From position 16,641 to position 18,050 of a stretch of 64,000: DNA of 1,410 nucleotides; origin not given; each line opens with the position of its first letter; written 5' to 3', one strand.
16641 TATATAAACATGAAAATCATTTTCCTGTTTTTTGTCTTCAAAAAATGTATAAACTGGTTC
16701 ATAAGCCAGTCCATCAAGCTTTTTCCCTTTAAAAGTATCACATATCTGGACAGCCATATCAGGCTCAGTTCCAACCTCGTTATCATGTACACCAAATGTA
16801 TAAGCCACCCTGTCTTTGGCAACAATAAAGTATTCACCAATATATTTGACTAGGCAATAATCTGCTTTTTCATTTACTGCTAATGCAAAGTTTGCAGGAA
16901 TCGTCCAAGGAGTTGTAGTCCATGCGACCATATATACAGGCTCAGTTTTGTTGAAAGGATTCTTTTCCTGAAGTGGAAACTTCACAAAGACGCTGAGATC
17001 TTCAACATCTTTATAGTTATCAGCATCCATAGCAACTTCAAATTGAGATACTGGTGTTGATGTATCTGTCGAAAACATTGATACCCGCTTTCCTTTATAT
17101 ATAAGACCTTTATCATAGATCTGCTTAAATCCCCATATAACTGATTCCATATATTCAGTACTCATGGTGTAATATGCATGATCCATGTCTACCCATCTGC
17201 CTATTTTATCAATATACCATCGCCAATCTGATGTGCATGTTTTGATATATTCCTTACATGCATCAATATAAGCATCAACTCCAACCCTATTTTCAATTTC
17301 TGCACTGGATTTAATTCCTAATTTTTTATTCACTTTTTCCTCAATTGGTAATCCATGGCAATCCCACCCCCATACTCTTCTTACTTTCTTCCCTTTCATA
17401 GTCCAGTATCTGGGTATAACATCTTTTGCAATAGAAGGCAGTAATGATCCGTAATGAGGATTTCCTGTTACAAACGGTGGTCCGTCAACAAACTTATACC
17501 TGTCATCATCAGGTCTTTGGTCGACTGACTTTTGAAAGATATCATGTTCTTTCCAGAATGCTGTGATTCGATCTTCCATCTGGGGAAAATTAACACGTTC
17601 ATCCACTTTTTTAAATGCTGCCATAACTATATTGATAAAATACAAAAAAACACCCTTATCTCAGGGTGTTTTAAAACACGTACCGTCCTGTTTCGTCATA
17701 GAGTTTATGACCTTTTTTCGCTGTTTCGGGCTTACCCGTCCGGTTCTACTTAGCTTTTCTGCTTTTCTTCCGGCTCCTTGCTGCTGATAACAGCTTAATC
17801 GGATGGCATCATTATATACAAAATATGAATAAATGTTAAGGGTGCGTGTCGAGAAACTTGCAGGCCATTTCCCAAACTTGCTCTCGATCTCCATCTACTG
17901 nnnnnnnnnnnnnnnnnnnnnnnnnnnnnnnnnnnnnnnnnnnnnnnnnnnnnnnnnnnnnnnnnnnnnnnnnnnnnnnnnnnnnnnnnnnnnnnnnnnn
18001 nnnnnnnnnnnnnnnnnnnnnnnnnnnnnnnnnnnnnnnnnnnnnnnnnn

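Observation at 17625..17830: ileS leader is a candidate transcriptional T-box with AUC in a terminal loop and an imperfect bulge match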

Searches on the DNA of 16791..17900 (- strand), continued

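Call 55: search_with_rna_model(model_id=R1, sources=[window, L005, L009, L050, L007, L078, L061, L074], max_evalue=0.01, show_alignments=9)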
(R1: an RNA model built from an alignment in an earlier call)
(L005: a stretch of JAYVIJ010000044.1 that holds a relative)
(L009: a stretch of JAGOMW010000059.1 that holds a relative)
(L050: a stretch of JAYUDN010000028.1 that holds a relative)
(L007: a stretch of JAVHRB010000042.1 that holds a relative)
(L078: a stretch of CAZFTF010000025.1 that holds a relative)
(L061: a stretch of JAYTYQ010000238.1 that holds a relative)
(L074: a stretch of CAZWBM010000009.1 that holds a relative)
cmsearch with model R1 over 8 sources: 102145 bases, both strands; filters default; matches with E-value up to 0.01: 9.
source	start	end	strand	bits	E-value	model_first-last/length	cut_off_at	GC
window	17641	17799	-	117.1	1.4e-24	1-164/164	no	0.43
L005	1859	2057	+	96.6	5.5e-20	1-164/164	no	0.47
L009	1886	2045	+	95.2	1.2e-19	1-164/164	no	0.43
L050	1034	1172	+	70.5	4.1e-14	1-164/164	no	0.44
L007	848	1001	+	66.7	2.8e-13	1-164/164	no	0.58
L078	1742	1890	+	62.6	2.4e-12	1-164/164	no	0.5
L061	93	360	+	58.8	1.7e-11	1-164/164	no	0.43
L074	2754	2881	+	44.4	2.9e-08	1-164/164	no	0.41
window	22062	22198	+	38.2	6.9e-07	1-164/164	no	0.42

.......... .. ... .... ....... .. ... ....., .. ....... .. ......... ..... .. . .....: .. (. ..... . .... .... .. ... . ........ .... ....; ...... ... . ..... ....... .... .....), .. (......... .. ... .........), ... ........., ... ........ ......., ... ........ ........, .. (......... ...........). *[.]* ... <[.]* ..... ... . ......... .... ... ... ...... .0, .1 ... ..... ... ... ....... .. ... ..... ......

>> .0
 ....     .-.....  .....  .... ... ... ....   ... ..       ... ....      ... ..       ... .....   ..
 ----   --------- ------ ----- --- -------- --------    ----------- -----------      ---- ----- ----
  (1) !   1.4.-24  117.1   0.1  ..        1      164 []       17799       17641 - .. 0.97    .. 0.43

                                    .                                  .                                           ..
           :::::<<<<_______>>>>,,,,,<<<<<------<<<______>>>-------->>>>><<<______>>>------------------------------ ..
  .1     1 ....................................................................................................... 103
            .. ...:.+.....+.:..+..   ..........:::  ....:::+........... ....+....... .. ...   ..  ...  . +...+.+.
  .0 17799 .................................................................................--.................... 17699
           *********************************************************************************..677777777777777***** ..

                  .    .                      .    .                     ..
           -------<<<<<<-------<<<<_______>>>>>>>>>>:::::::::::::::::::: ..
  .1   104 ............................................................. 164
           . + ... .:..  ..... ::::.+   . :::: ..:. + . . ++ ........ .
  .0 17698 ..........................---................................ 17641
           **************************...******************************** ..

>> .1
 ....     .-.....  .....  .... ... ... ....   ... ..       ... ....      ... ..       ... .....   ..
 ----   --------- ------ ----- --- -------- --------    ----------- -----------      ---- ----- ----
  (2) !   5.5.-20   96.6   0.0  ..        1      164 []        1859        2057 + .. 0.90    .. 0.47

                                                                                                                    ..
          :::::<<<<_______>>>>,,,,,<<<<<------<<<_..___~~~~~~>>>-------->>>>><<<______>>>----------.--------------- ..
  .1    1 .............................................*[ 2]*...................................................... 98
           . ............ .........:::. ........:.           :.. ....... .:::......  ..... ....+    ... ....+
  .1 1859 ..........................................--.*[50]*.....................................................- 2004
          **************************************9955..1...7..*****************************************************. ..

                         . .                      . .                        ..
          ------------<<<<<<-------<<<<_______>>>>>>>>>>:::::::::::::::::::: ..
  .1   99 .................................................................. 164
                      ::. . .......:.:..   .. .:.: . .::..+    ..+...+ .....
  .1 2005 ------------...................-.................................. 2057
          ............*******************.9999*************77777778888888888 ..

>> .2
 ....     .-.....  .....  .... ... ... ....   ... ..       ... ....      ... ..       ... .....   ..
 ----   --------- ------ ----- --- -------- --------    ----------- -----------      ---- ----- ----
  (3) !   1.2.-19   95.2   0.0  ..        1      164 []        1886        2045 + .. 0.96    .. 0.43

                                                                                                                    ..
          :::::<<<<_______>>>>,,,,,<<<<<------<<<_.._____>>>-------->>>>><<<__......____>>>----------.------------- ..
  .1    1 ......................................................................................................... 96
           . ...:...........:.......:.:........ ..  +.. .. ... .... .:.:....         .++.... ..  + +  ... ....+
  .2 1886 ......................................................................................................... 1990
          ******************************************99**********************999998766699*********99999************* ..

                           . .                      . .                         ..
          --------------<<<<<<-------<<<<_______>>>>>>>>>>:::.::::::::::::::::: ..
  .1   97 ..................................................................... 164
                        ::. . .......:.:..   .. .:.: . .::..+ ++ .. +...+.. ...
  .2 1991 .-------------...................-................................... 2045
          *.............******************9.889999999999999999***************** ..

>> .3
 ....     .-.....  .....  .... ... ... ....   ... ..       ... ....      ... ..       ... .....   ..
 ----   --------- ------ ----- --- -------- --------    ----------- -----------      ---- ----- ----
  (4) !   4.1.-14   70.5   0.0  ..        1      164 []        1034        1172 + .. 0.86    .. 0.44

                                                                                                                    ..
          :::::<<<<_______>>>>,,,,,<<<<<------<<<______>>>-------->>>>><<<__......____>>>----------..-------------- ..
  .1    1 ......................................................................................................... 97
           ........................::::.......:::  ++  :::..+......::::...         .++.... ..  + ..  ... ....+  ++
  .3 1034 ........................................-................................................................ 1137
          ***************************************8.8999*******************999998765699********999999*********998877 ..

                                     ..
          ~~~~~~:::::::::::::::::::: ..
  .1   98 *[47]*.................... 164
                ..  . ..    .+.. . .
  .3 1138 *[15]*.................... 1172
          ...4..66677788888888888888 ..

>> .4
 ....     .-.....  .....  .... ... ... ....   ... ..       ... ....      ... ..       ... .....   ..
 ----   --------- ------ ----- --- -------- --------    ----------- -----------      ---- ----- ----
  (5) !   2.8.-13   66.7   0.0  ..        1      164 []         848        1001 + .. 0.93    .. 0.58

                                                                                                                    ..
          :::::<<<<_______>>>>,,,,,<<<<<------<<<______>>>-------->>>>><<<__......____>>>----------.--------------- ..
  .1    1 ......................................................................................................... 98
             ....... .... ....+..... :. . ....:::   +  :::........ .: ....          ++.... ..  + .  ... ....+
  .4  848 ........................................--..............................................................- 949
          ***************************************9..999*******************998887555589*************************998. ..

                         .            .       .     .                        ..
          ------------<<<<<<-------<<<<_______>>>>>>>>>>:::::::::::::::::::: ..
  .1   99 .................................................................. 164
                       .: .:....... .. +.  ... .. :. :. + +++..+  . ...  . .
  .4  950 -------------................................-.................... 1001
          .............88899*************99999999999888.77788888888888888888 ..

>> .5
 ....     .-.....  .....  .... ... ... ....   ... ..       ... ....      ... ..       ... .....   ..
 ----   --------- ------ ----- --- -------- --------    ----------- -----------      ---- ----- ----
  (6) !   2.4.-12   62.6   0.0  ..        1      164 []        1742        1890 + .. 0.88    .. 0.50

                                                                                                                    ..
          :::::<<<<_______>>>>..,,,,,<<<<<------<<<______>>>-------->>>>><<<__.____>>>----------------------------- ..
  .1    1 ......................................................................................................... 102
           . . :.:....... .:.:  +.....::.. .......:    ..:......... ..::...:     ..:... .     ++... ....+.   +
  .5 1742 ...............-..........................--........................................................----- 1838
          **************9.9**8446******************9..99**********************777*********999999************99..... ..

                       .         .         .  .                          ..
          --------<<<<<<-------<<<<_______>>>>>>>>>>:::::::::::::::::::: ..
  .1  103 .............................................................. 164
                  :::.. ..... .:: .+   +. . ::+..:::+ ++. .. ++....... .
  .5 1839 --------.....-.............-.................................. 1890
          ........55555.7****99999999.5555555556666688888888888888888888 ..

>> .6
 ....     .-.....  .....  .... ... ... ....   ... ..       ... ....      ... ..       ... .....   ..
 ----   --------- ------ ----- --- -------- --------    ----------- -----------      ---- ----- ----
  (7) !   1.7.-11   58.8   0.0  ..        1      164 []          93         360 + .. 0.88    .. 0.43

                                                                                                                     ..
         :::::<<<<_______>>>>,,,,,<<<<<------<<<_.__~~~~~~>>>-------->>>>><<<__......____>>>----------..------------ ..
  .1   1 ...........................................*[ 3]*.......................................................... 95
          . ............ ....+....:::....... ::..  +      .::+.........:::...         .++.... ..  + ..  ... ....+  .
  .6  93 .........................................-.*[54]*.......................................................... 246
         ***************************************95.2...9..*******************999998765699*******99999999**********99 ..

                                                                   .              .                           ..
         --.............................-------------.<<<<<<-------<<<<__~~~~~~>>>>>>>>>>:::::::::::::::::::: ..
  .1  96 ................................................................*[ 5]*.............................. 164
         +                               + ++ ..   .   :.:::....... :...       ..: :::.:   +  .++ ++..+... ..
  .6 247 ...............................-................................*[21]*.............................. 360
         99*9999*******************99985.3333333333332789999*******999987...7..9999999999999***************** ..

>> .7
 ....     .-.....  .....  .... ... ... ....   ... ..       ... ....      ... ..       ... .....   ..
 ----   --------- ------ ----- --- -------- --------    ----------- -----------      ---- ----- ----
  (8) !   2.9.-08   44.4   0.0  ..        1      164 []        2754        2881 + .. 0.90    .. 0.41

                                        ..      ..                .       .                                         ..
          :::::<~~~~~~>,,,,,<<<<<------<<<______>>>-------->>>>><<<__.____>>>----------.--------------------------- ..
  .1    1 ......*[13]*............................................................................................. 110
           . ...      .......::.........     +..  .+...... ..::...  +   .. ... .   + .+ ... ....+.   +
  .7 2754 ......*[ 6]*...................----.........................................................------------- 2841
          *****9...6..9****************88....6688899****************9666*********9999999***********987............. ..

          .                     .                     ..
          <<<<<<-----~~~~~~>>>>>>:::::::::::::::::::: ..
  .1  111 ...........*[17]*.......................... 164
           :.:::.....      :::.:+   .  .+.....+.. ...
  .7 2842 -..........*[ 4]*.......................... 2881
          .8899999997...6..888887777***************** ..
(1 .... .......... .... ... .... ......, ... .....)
